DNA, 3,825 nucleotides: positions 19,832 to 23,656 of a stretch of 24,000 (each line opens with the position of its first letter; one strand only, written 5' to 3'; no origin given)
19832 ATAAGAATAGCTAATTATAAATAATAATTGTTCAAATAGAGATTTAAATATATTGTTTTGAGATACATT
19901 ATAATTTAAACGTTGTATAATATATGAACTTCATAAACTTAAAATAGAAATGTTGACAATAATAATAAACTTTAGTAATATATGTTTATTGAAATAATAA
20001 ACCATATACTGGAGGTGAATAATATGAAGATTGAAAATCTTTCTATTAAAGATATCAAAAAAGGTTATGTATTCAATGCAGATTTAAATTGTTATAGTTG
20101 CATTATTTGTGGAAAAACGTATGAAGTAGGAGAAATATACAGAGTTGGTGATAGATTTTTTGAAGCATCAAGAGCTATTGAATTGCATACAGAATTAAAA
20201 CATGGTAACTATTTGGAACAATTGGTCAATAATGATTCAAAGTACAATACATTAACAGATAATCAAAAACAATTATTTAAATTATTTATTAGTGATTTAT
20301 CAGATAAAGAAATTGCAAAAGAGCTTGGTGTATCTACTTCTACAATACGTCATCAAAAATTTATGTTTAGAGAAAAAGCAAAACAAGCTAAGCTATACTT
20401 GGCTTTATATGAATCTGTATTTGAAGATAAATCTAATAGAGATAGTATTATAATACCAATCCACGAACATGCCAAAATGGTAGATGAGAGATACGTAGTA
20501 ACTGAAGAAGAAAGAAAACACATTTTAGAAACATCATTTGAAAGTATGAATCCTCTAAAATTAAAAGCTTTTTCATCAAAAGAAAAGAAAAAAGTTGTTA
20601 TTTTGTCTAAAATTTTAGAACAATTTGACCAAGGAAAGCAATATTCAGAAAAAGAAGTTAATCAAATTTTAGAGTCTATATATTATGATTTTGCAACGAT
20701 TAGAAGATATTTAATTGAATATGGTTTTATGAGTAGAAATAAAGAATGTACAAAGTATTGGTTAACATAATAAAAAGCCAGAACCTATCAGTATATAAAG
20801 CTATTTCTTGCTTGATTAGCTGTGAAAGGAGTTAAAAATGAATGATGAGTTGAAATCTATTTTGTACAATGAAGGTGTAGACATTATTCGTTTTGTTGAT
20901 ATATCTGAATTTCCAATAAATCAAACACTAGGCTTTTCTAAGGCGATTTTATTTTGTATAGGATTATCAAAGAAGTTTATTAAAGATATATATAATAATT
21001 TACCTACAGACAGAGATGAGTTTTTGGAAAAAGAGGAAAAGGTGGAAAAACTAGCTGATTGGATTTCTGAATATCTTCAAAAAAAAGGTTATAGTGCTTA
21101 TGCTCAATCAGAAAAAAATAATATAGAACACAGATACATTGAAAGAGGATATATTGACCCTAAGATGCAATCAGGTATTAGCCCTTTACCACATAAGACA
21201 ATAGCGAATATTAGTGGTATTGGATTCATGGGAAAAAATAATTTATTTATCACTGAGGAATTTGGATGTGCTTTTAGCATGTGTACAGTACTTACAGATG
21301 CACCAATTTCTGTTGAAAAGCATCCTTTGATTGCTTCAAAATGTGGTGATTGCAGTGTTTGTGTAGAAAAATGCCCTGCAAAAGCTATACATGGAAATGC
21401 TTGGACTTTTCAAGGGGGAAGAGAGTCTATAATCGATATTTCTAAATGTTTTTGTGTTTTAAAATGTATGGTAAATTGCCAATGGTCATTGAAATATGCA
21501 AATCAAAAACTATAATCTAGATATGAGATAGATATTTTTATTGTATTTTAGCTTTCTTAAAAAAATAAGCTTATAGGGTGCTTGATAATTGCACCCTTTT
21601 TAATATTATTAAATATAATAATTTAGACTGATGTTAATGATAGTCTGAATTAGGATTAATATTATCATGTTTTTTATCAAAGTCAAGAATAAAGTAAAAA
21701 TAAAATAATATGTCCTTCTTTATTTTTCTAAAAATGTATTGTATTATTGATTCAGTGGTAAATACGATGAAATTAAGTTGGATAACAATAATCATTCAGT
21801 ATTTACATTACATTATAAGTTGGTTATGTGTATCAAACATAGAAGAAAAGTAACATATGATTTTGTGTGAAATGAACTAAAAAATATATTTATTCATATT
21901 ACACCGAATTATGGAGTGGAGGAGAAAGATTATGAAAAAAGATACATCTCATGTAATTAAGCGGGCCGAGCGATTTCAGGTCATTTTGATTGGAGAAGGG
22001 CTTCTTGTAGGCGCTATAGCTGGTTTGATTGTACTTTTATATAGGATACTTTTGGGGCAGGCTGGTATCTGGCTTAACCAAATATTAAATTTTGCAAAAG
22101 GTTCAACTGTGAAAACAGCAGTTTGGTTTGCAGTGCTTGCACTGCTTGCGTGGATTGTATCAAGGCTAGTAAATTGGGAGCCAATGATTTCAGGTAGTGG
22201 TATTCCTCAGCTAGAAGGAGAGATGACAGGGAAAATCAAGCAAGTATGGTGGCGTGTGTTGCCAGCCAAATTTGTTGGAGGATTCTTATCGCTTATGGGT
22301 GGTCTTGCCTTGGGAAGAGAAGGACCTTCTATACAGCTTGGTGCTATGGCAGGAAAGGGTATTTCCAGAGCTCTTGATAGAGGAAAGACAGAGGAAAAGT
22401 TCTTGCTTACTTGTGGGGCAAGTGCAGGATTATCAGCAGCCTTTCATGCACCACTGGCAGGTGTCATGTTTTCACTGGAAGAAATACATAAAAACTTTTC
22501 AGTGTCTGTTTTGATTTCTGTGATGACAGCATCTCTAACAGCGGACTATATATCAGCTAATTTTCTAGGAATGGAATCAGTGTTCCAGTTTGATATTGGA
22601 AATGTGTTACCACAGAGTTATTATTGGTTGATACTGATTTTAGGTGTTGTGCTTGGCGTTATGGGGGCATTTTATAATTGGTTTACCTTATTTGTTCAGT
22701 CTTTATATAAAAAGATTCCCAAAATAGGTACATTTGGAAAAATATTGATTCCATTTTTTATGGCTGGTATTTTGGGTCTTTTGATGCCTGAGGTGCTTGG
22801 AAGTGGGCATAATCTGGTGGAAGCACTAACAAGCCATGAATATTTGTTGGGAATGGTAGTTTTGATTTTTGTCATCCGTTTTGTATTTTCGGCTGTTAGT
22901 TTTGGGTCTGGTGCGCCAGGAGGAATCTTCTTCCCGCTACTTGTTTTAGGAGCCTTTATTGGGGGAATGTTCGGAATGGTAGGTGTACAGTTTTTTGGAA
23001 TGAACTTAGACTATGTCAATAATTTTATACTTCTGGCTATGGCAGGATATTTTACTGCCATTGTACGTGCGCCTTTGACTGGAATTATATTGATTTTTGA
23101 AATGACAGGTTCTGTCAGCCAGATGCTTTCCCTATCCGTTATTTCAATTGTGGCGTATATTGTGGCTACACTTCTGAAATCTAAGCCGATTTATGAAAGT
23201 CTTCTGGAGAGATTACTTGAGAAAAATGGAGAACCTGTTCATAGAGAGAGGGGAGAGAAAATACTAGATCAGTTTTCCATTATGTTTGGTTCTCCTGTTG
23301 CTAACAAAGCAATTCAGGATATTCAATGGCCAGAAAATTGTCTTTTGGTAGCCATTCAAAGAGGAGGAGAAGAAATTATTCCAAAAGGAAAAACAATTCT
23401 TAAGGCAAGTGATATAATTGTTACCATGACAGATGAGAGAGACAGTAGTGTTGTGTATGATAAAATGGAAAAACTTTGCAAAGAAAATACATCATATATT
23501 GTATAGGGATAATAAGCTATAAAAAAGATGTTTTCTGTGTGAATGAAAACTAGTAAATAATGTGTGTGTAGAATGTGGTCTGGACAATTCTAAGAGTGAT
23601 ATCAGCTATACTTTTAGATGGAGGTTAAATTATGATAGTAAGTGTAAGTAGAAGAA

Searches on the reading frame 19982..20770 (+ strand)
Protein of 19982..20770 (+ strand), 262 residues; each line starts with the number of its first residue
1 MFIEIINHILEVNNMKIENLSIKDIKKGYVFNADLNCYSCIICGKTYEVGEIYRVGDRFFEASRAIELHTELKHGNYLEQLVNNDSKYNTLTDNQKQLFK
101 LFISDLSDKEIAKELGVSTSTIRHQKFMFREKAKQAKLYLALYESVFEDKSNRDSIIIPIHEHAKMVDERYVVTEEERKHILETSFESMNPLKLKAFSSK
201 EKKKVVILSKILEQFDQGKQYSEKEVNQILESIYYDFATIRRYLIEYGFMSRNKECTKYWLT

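Call 10: search_protein_families(library=pfam, proteins=[window:19982-20770:+])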
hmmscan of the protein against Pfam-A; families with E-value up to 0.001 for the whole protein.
window:19982-20770:+ (262 aa): 4 families
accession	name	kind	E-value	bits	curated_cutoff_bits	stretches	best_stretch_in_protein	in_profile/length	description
PF09860.14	DUF2087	-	3.5e-27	94.8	22.4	1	193-260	1-68/69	Uncharacterized protein conserved in bacteria (DUF2087)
PF08281.18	Sigma70_r4_2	-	3e-06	27.2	25.7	1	89-126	9-47/54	Sigma-70, region 4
PF00196.25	GerE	-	0.00016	21.7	23.5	1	90-123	2-35/57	Bacterial regulatory proteins, luxR family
PF04545.22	Sigma70_r4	-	0.00072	19.5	24.1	0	90-124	4-39/50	Sigma-70, region 4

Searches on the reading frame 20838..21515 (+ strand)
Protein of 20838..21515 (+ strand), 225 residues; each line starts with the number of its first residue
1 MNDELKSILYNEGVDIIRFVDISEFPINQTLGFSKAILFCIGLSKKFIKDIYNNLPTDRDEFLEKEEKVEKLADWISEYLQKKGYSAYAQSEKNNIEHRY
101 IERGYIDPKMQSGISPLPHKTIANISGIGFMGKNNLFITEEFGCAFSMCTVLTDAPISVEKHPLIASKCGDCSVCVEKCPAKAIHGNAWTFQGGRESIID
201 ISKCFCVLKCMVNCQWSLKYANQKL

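Call 10: search_protein_families(library=pfam, proteins=[window:20838-21515:+])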
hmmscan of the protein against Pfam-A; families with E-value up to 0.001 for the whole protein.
window:20838-21515:+ (225 aa): 1 family
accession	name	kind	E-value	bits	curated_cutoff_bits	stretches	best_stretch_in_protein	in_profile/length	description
PF00037.32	Fer4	-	0.00087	19.5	21.1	1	165-184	4-23/24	4Fe-4S binding domain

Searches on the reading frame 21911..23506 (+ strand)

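Call 10: search_protein_families(library=pfam, proteins=[window:21911-23506:+])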
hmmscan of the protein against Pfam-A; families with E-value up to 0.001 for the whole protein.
window:21911-23506:+ (531 aa): 2 families
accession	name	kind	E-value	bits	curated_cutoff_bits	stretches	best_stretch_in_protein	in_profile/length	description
PF00654.25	Voltage_CLC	-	3.5e-97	326.1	24.8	1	79-419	5-345/346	Voltage gated chloride channel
PF02080.26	TrkA_C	-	1.2e-11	44.8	27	1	455-510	4-61/71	TrkA-C domain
